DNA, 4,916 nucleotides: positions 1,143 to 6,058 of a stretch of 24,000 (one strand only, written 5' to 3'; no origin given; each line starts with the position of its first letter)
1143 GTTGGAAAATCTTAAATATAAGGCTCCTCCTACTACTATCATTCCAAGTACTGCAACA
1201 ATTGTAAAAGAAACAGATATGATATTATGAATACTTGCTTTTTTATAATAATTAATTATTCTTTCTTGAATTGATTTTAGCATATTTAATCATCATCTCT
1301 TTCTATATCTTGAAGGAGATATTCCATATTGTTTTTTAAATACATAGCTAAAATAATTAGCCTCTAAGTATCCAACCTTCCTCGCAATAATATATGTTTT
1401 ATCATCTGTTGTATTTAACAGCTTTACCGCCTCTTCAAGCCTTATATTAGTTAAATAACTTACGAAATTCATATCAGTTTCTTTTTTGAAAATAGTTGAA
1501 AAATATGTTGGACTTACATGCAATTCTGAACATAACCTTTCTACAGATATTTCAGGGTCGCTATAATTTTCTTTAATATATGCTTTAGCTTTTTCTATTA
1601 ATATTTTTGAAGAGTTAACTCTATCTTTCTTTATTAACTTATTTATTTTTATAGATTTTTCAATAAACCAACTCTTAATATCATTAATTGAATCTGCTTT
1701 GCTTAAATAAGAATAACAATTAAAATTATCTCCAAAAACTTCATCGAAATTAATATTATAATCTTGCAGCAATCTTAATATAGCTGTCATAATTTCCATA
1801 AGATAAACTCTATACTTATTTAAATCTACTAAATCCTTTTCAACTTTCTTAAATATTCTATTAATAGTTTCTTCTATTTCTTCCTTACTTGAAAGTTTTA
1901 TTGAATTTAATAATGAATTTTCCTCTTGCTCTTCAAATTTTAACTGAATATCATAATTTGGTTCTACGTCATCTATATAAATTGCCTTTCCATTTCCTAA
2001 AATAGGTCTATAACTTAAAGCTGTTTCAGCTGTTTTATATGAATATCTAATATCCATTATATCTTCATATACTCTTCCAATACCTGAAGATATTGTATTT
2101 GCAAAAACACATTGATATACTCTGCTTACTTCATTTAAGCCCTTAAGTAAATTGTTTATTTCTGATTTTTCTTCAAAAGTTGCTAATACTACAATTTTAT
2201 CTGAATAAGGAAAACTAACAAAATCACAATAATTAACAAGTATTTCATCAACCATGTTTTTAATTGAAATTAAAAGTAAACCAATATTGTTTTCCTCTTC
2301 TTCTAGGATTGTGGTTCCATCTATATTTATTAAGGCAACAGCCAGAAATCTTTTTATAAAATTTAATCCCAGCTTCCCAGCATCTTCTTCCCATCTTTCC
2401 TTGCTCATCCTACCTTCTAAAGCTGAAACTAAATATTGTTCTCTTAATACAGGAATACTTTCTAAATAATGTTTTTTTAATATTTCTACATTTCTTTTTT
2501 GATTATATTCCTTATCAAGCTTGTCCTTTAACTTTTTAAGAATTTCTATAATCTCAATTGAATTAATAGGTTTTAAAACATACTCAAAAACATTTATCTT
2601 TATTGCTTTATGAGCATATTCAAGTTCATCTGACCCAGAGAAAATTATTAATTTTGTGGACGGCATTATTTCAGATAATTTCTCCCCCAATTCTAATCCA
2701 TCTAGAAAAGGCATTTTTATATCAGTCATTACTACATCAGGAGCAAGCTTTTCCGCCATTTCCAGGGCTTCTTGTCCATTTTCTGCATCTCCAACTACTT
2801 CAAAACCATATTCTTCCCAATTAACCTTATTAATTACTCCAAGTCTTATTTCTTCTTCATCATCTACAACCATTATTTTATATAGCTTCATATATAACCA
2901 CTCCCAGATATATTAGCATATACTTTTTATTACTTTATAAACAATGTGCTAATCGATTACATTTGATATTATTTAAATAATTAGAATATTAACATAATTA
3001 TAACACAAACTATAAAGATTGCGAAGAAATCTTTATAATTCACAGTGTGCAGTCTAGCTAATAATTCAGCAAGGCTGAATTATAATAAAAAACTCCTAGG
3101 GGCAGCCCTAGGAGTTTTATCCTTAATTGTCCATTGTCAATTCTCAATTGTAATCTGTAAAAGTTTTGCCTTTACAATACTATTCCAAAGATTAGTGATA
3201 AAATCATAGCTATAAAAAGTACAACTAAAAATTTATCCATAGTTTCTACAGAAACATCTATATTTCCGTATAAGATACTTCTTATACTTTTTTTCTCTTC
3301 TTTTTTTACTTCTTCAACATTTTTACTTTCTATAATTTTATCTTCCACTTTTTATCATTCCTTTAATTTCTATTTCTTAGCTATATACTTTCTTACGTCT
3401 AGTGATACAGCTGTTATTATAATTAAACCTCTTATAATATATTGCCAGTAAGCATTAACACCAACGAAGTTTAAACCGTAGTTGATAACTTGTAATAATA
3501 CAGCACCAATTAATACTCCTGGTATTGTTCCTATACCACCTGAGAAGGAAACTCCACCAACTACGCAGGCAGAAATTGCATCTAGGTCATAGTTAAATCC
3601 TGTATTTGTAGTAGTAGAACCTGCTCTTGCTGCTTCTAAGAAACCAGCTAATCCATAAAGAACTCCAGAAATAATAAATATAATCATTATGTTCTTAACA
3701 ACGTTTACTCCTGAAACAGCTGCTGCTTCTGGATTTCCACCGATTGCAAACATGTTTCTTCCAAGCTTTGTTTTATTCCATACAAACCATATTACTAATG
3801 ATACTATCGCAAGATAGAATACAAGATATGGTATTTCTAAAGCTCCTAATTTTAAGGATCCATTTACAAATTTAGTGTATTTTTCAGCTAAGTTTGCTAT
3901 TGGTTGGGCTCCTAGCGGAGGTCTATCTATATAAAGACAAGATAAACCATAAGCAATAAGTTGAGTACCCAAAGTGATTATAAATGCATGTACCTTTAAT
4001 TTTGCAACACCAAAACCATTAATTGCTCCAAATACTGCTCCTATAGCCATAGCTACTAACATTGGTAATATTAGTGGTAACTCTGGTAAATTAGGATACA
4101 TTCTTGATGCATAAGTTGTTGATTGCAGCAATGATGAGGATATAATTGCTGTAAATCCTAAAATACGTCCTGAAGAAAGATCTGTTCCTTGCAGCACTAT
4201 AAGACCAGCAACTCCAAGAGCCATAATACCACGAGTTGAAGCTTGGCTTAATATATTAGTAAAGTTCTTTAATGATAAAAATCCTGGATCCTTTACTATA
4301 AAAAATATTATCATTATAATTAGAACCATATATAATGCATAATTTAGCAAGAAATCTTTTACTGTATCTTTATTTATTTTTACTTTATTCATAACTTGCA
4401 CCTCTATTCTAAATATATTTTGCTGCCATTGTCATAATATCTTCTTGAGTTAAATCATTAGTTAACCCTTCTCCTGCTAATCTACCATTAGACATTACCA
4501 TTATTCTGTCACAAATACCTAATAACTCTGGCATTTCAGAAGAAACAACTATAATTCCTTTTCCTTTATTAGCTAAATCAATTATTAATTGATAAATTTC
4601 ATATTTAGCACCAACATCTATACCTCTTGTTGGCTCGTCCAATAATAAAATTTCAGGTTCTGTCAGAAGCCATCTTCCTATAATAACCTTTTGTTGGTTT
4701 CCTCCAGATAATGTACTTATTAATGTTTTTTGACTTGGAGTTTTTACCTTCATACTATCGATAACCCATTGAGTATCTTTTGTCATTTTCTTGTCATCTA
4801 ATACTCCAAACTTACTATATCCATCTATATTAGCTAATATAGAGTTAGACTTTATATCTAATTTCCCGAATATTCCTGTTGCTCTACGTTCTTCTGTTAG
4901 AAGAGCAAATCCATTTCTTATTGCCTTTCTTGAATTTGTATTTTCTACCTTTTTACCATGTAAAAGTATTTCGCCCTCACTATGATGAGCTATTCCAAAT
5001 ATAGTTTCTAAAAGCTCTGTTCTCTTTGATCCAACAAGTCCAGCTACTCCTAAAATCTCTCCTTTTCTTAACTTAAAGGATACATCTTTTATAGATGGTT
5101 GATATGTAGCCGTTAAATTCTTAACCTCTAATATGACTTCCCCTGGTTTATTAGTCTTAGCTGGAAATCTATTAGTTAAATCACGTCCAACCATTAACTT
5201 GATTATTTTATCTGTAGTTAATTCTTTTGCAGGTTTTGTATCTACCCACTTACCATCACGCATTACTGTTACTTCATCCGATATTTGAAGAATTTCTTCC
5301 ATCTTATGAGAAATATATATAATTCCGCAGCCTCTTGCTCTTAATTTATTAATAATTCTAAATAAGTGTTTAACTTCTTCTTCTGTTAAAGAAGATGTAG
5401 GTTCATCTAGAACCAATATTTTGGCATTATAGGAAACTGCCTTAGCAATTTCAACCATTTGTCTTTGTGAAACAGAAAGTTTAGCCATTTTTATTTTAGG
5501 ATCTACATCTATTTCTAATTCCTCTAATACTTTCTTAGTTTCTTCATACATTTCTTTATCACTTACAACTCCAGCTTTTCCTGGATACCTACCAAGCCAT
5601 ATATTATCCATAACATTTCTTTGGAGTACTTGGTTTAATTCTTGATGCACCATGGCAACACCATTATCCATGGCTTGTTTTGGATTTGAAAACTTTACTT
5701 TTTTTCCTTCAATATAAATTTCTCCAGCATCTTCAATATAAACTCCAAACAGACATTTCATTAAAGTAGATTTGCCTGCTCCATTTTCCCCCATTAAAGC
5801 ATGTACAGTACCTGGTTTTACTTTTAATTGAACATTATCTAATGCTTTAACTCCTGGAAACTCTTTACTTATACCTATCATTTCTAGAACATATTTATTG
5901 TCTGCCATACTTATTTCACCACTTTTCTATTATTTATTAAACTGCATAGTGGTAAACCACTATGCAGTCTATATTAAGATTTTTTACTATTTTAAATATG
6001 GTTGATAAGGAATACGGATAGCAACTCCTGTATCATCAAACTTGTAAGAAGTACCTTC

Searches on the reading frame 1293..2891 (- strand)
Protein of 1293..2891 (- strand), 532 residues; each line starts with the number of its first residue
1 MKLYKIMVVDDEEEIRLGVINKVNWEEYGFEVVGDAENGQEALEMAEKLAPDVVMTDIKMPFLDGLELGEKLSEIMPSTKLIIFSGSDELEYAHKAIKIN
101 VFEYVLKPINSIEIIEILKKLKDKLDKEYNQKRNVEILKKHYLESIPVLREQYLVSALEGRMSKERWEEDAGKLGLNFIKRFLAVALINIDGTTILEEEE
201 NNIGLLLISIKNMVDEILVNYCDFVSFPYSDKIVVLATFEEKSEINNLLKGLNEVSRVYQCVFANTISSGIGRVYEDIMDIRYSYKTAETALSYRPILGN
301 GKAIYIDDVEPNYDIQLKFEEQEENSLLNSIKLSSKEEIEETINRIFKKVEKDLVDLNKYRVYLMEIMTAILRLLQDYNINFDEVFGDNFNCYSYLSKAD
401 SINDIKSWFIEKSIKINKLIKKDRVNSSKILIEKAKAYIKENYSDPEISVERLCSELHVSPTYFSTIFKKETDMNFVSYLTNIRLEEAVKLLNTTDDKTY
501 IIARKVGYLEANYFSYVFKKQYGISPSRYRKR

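Call 79: search_protein_families(library=pfam, proteins=[window:1293-2891:-], max_evalue=0.00001)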
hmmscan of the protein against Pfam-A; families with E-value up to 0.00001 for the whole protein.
window:1293-2891:- (532 aa): 4 families
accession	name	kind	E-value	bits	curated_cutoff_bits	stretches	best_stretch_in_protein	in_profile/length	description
PF00072.30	Response_reg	-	8.8e-24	84.3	30.2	1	6-118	1-110/111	Response regulator receiver domain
PF12833.13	HTH_18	-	2.3e-20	73.1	33.6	1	453-532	1-80/80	Helix-turn-helix domain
PF00165.29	HTH_AraC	-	8.2e-18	64.5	26.6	2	439-479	1-40/42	Bacterial regulatory helix-turn-helix proteins, AraC family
PF17853.6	GGDEF_2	-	1.2e-08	35.7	24.5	1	160-293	2-115/116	GGDEF-like domain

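Call 81: find_encoding_contigs(protein=window:1293-2891:-, flank=10000, max_places=2)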
Protein window:1293-2891:- (532 aa): 5 contigs read that carry it; 2 places shown.
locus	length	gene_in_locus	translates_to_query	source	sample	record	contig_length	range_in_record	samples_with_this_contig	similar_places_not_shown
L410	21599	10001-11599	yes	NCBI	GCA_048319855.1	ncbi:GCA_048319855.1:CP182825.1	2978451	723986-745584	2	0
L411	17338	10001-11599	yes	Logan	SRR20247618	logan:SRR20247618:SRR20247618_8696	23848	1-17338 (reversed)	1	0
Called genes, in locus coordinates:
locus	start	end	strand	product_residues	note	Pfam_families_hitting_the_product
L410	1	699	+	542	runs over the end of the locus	PF05598:DUF772, PF01609:DDE_Tnp_1, PF13751:DDE_Tnp_1_6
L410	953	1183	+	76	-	-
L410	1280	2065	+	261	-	-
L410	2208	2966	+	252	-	PF14808:TMEM164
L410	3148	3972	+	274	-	PF02535:Zip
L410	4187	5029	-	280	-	-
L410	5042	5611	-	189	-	PF04011:LemA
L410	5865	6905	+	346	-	PF13407:Peripla_BP_4, PF00532:Peripla_BP_1 (weak), PF13377:Peripla_BP_3 (weak)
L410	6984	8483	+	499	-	PF00005:ABC_tran, PF13304:AAA_21 (faint), PF00005:ABC_tran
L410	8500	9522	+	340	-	PF02653:BPD_transp_2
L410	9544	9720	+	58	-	-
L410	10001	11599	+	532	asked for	PF00072:Response_reg, PF17853:GGDEF_2, PF00165:HTH_AraC, PF12833:HTH_18, PF00165:HTH_AraC (weak)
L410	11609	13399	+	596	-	PF02743:dCache_1, PF06580:His_kinase, PF02518:HATPase_c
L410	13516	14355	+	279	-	PF00532:Peripla_BP_1, PF13407:Peripla_BP_4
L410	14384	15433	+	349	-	PF13407:Peripla_BP_4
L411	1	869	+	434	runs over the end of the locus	PF01595:CNNM, PF00571:CBS (weak), PF03471:CorC_HlyC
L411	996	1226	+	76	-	-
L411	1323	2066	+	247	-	-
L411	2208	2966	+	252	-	PF14808:TMEM164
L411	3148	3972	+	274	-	PF02535:Zip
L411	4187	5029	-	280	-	-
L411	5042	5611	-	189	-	PF04011:LemA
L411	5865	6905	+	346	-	PF13407:Peripla_BP_4, PF00532:Peripla_BP_1 (weak), PF13377:Peripla_BP_3 (weak)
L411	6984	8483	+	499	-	PF00005:ABC_tran, PF13304:AAA_21 (faint), PF00005:ABC_tran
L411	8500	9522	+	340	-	PF02653:BPD_transp_2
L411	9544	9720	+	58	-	-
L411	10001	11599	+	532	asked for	PF00072:Response_reg, PF17853:GGDEF_2, PF00165:HTH_AraC, PF12833:HTH_18, PF00165:HTH_AraC (weak)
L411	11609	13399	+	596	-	PF02743:dCache_1, PF06580:His_kinase, PF02518:HATPase_c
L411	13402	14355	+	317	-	PF00532:Peripla_BP_1, PF13407:Peripla_BP_4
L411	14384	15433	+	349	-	PF13407:Peripla_BP_4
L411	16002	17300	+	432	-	PF00375:SDF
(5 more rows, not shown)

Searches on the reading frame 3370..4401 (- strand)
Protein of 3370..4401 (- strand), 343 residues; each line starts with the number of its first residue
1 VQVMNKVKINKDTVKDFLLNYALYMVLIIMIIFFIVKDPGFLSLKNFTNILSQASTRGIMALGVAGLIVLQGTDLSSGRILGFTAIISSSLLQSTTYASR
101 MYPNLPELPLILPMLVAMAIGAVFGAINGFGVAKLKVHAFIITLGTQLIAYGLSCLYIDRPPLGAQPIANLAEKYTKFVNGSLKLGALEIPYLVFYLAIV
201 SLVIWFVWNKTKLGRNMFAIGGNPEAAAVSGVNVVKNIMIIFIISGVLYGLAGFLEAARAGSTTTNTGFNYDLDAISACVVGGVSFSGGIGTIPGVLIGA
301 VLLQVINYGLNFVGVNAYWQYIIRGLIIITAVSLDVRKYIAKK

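Call 79: search_protein_families(library=pfam, proteins=[window:3370-4401:-], max_evalue=0.00001)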
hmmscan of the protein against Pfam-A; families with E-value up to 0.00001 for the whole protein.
window:3370-4401:- (343 aa): 1 family
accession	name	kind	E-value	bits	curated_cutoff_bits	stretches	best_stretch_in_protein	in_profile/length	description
PF02653.21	BPD_transp_2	-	2.1e-41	142.3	26.8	1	47-331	2-268/269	Branched-chain amino acid transport system / permease component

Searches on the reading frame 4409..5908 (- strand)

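Call 79: search_protein_families(library=pfam, proteins=[window:4409-5908:-], max_evalue=0.00001)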
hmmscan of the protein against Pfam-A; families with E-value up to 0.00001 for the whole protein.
window:4409-5908:- (499 aa): 2 families
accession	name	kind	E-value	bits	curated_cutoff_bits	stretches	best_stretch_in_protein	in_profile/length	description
PF00005.33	ABC_tran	-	2e-54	184.3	25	2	23-172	1-137/137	ABC transporter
PF13304.12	AAA_21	-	1.3e-10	42.3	27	0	36-54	2-20/304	AAA domain, putative AbiEii toxin, Type IV TA system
